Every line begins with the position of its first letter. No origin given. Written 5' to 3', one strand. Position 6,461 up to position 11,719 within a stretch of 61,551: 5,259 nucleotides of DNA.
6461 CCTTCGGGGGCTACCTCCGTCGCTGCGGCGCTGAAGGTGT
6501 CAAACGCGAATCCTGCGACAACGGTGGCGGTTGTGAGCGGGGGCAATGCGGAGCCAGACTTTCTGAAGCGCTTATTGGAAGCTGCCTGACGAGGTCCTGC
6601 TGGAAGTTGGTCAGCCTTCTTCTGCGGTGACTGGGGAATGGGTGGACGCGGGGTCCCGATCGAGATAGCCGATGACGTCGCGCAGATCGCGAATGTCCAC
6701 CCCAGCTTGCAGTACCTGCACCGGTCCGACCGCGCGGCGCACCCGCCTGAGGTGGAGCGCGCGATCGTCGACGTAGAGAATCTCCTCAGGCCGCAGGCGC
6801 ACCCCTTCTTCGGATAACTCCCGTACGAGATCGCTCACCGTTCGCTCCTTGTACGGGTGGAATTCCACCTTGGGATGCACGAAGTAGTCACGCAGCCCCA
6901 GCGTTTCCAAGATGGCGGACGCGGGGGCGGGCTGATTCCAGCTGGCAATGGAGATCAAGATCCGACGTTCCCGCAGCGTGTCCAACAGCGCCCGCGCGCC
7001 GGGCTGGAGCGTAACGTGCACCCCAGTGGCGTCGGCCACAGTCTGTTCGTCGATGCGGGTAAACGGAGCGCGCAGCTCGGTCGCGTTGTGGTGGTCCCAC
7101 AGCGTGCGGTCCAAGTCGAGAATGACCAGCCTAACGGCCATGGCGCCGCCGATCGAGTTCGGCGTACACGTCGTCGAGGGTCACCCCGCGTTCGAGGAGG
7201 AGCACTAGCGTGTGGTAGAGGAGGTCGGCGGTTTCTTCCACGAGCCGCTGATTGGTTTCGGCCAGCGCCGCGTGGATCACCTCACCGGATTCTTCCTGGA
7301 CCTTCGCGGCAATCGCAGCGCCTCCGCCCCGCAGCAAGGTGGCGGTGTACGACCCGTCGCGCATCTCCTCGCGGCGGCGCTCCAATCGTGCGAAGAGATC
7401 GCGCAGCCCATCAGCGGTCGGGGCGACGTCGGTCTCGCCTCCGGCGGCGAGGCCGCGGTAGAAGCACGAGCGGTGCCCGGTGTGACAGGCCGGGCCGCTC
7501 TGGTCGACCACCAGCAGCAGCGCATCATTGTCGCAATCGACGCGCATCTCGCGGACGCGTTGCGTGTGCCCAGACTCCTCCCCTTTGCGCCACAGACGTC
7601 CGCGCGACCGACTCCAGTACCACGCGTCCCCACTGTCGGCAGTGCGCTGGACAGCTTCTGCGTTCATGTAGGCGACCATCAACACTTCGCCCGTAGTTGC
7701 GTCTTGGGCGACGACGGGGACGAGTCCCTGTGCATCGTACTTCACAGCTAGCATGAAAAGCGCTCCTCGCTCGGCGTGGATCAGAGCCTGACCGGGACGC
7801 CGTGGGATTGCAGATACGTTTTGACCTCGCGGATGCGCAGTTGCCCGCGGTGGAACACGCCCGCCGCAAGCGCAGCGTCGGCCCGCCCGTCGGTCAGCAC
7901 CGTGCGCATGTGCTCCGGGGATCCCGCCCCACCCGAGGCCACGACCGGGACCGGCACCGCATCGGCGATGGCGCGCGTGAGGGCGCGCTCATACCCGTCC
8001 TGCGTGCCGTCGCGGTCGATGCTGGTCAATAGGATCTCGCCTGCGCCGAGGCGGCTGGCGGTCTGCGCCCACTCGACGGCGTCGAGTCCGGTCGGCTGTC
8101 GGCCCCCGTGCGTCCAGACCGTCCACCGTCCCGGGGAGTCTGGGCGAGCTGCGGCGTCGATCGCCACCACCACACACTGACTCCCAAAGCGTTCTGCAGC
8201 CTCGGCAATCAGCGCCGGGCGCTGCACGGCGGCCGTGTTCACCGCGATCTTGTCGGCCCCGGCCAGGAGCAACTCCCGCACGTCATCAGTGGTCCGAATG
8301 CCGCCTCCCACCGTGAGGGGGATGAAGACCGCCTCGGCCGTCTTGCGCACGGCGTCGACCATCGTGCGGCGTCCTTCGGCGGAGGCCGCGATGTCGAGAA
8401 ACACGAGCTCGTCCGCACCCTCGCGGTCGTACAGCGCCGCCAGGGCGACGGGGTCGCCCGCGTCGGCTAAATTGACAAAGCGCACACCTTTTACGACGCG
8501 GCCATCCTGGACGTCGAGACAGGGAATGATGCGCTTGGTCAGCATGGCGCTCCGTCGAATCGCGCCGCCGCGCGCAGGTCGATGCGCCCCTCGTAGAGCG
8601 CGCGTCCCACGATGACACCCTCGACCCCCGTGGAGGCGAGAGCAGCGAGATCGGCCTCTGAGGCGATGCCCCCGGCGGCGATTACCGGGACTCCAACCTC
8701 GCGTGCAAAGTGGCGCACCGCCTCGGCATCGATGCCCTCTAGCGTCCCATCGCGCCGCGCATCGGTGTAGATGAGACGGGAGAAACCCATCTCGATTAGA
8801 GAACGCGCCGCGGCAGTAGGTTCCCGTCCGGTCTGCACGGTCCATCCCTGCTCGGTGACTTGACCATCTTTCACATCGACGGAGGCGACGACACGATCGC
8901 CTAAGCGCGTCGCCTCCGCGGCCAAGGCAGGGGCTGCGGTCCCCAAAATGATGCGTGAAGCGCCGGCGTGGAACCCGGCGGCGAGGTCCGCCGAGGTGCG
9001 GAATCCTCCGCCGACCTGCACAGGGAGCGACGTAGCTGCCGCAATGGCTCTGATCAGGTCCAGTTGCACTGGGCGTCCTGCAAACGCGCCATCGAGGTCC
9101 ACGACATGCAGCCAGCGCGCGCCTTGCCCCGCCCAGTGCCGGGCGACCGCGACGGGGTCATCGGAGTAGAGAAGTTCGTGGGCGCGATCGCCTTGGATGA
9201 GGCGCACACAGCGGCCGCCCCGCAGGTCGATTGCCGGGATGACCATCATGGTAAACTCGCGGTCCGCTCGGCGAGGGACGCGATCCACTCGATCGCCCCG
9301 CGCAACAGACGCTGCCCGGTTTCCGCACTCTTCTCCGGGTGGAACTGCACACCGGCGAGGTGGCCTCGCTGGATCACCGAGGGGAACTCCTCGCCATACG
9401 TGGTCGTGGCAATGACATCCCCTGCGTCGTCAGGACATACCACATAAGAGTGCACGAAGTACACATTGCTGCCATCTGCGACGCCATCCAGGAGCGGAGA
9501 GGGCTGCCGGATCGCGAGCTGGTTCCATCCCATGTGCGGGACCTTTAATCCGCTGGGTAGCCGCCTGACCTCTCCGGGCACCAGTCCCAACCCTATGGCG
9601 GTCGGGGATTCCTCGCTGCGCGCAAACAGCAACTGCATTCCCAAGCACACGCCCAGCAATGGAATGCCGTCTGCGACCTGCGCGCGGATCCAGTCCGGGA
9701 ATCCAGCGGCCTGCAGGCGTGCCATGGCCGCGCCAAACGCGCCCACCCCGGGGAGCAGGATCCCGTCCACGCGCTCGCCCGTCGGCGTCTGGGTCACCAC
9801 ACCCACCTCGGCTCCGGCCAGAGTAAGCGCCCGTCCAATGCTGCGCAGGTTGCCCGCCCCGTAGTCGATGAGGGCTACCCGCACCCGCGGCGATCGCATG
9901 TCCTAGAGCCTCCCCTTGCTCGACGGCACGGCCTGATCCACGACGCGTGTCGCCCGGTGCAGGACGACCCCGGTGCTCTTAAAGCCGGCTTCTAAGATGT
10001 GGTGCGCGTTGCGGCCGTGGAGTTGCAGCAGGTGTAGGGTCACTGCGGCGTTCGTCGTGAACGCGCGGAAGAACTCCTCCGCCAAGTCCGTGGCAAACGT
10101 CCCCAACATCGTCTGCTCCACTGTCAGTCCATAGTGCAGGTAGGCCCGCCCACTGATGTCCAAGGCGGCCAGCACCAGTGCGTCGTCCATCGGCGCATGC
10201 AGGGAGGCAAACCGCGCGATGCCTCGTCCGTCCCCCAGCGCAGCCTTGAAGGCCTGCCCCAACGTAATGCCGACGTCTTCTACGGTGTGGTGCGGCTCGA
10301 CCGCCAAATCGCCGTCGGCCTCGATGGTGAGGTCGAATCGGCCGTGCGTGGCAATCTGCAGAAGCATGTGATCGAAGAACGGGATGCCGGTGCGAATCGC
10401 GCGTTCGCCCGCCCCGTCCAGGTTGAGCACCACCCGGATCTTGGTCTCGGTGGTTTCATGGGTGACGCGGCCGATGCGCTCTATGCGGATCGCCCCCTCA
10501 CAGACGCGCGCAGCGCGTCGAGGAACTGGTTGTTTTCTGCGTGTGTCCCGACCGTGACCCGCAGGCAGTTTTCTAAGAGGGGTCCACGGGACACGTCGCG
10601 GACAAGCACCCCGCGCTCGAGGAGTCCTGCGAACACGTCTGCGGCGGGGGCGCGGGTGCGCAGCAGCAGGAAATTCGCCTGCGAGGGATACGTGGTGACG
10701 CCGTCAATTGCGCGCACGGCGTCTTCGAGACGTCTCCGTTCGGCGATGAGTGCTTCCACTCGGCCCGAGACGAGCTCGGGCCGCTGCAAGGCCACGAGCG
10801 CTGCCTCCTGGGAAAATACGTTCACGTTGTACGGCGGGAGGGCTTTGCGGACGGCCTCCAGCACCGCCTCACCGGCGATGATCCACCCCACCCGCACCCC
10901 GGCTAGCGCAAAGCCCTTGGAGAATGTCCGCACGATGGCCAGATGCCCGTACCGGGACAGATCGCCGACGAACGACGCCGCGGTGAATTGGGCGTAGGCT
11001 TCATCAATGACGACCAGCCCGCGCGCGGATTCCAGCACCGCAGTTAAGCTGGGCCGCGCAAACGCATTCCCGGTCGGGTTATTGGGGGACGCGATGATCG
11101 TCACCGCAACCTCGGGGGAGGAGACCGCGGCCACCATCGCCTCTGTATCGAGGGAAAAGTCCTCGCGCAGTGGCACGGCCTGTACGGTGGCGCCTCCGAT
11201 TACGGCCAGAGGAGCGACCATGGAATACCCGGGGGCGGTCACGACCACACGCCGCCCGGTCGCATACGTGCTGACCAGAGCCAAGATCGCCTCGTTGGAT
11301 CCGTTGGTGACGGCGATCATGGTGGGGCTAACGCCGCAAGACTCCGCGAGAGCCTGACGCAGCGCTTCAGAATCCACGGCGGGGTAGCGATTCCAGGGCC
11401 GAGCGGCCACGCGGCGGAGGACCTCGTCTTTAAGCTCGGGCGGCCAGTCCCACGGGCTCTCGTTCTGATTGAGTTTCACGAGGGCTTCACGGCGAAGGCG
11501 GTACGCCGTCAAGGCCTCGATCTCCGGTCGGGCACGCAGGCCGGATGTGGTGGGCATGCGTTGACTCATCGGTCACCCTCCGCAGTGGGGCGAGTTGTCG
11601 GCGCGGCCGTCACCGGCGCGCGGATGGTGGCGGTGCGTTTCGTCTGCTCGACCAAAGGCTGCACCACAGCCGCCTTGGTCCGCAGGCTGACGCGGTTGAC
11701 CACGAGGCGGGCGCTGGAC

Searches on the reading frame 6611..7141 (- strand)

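Call 21: search_protein_families(library=pfam, proteins=[window:6611-7141:-], max_evalue=0.00001)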
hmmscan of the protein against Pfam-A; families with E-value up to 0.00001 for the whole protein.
window:6611-7141:- (176 aa): 2 families
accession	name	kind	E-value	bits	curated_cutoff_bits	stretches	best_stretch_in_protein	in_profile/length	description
PF12689.13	Acid_PPase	-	6.5e-13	49.3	27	1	4-85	4-87/169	Acid Phosphatase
PF00702.32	Hydrolase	-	1.7e-07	32.3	26.4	1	34-127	86-180/191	haloacid dehalogenase-like hydrolase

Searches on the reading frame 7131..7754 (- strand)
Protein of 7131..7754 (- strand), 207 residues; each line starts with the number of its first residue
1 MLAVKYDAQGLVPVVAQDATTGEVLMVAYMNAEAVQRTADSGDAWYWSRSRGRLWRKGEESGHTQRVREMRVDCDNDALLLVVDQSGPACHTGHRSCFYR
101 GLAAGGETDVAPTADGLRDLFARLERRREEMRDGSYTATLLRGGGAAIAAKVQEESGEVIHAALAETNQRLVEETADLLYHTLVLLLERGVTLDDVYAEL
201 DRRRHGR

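Call 21: search_protein_families(library=pfam, proteins=[window:7131-7754:-], max_evalue=0.00001)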
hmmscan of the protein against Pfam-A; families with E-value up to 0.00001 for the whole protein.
window:7131-7754:- (207 aa): 2 families
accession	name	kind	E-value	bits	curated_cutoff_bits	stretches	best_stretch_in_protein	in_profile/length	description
PF01502.23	PRA-CH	-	1.8e-36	124.2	27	1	26-99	1-74/74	Phosphoribosyl-AMP cyclohydrolase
PF01503.22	PRA-PH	-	8.2e-21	74.7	21.3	1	118-203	2-85/86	Phosphoribosyl-ATP pyrophosphohydrolase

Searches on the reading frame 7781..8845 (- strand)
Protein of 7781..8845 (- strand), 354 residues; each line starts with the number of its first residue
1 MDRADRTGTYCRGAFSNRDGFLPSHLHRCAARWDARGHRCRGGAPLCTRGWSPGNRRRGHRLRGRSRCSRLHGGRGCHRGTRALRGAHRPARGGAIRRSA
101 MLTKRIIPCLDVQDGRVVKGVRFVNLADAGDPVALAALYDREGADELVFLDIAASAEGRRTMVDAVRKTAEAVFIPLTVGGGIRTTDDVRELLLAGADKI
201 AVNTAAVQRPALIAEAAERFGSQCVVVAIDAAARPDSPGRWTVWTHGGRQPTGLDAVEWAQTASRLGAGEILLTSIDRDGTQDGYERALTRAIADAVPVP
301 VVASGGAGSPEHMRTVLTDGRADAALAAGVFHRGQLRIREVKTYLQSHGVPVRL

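Call 21: search_protein_families(library=pfam, proteins=[window:7781-8845:-], max_evalue=0.00001)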
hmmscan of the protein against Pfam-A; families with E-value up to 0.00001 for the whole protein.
window:7781-8845:- (354 aa): 2 families
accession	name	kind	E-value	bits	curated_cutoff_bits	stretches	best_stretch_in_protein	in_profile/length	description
PF00977.27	His_biosynth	-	1.2e-82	277.2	23.6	1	105-336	1-227/228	Histidine biosynthesis protein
PF02581.23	TMP-TENI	-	6.8e-06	26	27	0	161-205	136-179/180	Thiamine monophosphate synthase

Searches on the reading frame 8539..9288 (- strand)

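Call 21: search_protein_families(library=pfam, proteins=[window:8539-9288:-], max_evalue=0.00001)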
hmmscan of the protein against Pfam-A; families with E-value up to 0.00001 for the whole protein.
window:8539-9288:- (249 aa): 3 families
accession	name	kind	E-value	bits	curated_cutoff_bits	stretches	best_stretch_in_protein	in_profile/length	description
PF00977.27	His_biosynth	-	2.1e-70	237.2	23.6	1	15-236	1-227/228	Histidine biosynthesis protein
PF03060.21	NMO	-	1.2e-07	31.9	28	0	197-231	191-225/331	Nitronate monooxygenase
PF02581.23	TMP-TENI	-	8.3e-07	29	27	0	167-231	119-180/180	Thiamine monophosphate synthase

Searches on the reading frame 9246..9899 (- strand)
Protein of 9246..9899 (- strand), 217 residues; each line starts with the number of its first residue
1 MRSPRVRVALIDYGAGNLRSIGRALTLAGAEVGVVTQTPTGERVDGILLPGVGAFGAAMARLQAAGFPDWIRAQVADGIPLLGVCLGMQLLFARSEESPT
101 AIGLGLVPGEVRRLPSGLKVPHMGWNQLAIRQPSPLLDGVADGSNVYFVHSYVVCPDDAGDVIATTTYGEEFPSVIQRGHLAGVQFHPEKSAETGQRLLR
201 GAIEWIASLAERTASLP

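Call 21: search_protein_families(library=pfam, proteins=[window:9246-9899:-], max_evalue=0.00001)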
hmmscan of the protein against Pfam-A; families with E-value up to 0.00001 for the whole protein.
window:9246-9899:- (217 aa): 2 families
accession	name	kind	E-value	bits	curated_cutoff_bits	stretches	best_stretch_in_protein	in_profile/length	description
PF00117.34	GATase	-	1.3e-23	84.2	22.8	1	10-199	2-183/190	Glutamine amidotransferase class-I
PF07685.20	GATase_3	-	2.3e-06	27.8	27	1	36-109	31-113/196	CobB/CobQ-like glutamine amidotransferase domain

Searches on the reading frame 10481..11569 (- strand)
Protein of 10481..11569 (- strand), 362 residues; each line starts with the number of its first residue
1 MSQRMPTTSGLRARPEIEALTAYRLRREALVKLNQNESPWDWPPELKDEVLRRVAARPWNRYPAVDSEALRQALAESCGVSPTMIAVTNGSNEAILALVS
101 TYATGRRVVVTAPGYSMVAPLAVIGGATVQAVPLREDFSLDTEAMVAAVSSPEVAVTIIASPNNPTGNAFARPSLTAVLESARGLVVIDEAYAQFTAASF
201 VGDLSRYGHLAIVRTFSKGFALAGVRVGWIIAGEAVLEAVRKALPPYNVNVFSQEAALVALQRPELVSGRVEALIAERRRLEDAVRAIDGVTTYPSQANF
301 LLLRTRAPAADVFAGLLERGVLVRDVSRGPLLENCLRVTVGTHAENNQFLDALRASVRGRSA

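Call 21: search_protein_families(library=pfam, proteins=[window:10481-11569:-], max_evalue=0.00001)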
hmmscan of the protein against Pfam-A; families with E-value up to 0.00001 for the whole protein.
window:10481-11569:- (362 aa): 1 family
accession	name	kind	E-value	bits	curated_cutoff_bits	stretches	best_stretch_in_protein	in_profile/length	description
PF00155.27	Aminotran_1_2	-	8.4e-60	203.3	19.7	1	30-353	3-361/361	Aminotransferase class I and II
